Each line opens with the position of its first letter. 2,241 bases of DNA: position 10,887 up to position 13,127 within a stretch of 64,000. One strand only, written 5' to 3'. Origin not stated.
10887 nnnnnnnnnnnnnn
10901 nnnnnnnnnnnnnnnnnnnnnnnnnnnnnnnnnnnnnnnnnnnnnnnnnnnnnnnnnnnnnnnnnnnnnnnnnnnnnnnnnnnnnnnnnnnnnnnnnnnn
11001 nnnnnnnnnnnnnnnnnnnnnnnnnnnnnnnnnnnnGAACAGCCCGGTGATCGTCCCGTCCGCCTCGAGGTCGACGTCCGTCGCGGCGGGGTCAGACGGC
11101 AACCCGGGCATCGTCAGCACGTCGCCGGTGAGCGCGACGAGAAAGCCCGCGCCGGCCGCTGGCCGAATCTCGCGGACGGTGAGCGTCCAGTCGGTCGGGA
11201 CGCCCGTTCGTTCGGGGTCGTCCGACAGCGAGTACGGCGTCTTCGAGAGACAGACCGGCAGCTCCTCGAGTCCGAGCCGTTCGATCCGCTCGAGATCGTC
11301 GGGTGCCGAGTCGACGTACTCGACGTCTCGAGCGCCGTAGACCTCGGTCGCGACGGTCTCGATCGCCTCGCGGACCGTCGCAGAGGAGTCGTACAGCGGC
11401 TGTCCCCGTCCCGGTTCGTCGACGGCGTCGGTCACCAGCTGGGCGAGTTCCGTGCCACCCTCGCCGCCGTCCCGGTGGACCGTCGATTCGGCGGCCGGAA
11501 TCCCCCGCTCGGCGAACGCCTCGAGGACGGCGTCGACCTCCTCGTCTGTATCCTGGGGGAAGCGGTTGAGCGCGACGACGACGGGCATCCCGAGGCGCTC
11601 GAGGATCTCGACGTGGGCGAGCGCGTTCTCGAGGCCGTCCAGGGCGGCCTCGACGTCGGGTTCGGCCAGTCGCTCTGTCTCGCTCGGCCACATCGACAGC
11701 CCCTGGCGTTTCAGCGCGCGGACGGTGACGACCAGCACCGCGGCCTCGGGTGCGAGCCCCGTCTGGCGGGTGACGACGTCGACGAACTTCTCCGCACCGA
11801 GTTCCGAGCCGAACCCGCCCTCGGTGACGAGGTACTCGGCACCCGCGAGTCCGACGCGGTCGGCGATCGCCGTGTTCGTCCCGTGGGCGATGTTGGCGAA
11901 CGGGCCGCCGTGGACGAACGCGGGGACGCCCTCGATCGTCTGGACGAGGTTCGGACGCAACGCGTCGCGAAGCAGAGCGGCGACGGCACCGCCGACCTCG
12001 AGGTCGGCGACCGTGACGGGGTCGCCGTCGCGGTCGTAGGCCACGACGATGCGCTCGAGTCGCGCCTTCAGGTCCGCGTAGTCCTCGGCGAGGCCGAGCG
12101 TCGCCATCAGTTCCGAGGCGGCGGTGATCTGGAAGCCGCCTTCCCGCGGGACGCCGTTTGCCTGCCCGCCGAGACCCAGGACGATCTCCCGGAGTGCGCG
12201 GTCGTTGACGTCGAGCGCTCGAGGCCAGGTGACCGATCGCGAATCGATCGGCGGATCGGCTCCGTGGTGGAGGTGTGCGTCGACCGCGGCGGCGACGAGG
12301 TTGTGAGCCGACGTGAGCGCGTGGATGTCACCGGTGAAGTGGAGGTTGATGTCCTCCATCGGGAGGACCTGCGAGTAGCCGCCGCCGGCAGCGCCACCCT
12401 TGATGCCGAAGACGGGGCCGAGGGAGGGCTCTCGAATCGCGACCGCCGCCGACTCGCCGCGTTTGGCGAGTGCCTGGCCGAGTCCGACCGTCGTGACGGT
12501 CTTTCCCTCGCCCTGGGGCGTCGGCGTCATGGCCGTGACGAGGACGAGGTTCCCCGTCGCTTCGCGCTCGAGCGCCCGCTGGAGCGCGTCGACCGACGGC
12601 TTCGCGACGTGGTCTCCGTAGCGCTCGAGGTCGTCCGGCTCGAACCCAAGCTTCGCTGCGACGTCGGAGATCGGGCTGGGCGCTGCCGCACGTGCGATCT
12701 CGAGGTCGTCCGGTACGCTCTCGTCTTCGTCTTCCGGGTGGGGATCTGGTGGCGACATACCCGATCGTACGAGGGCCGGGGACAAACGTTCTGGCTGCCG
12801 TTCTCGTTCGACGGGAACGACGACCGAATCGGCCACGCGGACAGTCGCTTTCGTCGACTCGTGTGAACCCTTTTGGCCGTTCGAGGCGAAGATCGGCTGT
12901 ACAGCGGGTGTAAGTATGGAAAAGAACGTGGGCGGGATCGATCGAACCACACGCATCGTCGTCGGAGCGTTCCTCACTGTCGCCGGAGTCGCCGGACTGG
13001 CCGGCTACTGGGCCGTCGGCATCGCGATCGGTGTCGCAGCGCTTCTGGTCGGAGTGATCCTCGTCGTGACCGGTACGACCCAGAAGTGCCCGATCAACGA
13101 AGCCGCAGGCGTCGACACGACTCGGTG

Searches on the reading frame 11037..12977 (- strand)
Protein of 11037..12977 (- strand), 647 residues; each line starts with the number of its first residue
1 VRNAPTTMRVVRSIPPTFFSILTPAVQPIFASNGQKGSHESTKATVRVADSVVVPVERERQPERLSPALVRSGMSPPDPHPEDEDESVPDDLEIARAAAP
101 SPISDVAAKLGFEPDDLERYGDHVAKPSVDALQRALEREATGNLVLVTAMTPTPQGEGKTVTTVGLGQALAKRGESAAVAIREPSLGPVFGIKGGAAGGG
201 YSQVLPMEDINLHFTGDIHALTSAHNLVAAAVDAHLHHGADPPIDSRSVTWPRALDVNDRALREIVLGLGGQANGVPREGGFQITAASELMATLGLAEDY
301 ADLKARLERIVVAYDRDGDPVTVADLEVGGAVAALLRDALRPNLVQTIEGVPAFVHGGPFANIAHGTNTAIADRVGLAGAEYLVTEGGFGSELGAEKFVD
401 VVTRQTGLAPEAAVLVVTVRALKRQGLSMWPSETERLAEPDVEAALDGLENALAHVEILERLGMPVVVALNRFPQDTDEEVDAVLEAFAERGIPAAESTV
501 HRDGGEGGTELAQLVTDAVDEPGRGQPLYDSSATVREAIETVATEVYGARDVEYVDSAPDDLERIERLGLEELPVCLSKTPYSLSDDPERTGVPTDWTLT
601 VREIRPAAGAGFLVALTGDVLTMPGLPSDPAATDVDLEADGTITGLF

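Call 15: search_protein_families(library=pfam, proteins=[window:11037-12977:-])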
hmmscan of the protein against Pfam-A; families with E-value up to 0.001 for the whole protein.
window:11037-12977:- (647 aa): 1 family
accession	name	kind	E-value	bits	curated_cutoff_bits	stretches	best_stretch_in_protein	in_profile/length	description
PF01268.25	FTHFS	-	8.5e-233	774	27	1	90-647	2-556/556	Formate--tetrahydrofolate ligase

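Call 39: find_homologous_proteins(query=window:11037-12977:-, max_evalue=1e-150)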
Query window:11037-12977:- (647 aa): 7709 proteins with E <= 1e-150 among 8000 candidates; the best 120 are listed.
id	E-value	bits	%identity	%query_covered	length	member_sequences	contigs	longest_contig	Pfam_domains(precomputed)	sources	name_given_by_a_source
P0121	0.0e+0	1213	98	89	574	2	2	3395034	PF01268.26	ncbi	-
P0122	2.2e-262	890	76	86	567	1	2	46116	PF01268.26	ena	-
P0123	2.1e-259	880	72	86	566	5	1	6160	PF01268.26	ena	-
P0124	4.8e-241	820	67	88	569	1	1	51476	PF01268.26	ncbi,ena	-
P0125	8.1e-231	786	-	-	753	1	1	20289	PF13171.12,PF01268.26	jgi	-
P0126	2.1e-229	781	65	89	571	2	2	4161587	PF01268.26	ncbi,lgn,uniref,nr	ncbi:formate--tetrahydrofolate ligase [Halobiforma lacisalsi AJ5]|uniref:Formate--tetrahydrofolate l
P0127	2.2e-228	778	64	89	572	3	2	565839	PF01268.26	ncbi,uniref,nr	ncbi:formate--tetrahydrofolate ligase [Halosolutus amylolyticus]|uniref:Formate--tetrahydrofolate li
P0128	1.9e-227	775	66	86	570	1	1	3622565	PF01268.26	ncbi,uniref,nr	ncbi:formate--tetrahydrofolate ligase [Salinilacihabitans rarus]|uniref:formate--tetrahydrofolate li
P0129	4.2e-227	774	66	87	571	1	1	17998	PF01268.26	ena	-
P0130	4.3e-227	774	66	87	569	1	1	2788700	PF01268.26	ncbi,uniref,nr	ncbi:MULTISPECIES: formate--tetrahydrofolate ligase [Haloferax]|uniref:Formate--tetrahydrofolate lig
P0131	1.8e-226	772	65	87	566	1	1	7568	PF01268.26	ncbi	ncbi:MAG: formate--tetrahydrofolate ligase [Halodesulfurarchaeum sp.]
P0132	2.3e-226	771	67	86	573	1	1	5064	PF01268.26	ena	-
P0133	4.2e-226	770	67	86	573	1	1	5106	PF01268.26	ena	-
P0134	6.4e-226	770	65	87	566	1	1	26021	PF01268.26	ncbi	ncbi:MAG: formate--tetrahydrofolate ligase [Halodesulfurarchaeum sp.]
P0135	1.4e-225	769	67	86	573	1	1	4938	PF01268.26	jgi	jgi:formate--tetrahydrofolate ligase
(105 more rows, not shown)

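Call 40: find_encoding_contigs(protein=P0121, flank=10000, max_places=4)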
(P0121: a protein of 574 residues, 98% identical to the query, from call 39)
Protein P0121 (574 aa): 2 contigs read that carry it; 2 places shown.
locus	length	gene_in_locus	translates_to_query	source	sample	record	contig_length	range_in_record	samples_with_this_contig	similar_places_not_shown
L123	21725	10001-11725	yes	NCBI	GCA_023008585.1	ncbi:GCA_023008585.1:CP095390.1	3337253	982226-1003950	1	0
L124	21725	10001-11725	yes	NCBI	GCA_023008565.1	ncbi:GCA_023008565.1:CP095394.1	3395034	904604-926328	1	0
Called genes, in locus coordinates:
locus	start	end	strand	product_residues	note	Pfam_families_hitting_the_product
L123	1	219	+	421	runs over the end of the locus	PF00009:GTP_EFTU, PF01926:MMR_HSR1 (faint), PF03144:GTP_EFTU_D2, PF03143:GTP_EFTU_D3, PF22594:GTP-eEF1A_C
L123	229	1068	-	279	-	PF00561:Abhydrolase_1, PF12697:Abhydrolase_6, PF12146:Hydrolase_4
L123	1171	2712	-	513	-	PF05626:DUF790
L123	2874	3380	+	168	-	PF13669:Glyoxalase_4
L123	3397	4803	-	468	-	PF18458:XPB_DRD, PF00270:DEAD, PF04851:ResIII, PF16203:ERCC3_RAD25_C, PF00271:Helicase_C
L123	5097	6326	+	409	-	PF00999:Na_H_Exchanger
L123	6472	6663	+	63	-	PF00833:Ribosomal_S17e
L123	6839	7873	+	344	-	PF01118:Semialdhyde_dh, PF02774:Semialdhyde_dhC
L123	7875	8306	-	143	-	PF00582:Usp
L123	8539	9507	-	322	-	PF00389:2-Hacid_dh, PF02826:2-Hacid_dh_C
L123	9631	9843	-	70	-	PF11127:YgaP-like_TM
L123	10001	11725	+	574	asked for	PF01268:FTHFS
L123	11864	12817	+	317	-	PF08240:ADH_N, PF00107:ADH_zinc_N, PF13602:ADH_zinc_N_2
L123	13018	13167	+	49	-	-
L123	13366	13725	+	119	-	PF00085:Thioredoxin, PF13098:Thioredoxin_2 (weak)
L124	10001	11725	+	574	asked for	PF01268:FTHFS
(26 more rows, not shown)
